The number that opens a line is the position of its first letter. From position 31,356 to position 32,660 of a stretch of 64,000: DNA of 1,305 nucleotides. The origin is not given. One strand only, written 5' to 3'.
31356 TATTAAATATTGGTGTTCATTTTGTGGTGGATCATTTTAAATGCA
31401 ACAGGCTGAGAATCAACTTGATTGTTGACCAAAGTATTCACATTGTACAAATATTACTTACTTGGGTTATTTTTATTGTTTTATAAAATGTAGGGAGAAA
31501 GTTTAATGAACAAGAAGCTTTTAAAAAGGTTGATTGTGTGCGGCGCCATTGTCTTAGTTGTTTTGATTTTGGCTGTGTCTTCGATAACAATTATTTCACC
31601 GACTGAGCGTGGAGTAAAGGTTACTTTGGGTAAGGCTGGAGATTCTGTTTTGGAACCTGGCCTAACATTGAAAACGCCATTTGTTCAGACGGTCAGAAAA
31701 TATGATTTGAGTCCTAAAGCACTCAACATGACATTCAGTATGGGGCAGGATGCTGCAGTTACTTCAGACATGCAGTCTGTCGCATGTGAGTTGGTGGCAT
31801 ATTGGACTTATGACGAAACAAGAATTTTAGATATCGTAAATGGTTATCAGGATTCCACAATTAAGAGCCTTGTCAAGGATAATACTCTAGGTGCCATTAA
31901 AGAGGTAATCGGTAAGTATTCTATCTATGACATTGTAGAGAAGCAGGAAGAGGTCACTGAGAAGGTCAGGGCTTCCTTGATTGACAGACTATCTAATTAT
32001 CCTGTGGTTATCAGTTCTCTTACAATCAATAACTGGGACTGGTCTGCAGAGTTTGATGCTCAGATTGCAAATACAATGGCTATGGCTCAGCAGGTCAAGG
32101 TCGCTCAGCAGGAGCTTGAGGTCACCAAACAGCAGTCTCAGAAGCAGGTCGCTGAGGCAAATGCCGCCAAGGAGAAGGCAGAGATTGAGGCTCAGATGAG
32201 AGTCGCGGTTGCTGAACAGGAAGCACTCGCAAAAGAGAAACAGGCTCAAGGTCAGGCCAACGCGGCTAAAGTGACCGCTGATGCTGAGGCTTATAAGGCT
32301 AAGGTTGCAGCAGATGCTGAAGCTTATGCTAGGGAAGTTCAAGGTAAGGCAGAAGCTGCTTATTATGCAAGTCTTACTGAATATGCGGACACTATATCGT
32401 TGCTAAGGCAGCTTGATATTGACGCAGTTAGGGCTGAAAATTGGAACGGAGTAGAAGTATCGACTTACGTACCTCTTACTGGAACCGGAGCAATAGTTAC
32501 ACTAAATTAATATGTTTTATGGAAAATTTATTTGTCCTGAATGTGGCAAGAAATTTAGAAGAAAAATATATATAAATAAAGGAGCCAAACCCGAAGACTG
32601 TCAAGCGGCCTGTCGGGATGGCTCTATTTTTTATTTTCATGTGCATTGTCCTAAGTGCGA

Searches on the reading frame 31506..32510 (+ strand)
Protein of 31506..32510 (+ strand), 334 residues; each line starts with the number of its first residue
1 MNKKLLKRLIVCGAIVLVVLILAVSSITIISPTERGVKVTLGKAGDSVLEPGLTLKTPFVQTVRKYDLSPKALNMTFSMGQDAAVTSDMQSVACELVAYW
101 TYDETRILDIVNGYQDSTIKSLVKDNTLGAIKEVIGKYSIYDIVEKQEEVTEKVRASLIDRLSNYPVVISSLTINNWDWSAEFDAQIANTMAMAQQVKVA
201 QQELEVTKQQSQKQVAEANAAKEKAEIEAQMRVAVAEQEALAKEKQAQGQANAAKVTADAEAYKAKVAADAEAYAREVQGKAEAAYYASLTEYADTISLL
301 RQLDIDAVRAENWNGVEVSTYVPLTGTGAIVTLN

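Call 49: search_protein_families(library=pfam, proteins=[window:31506-32510:+], max_evalue=0.01)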
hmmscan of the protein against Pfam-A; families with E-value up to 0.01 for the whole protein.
window:31506-32510:+ (334 aa): 1 family
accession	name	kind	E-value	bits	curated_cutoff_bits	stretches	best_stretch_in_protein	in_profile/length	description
PF01145.31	Band_7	-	3.6e-26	92.7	23.6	1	29-204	2-172/176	SPFH domain / Band 7 family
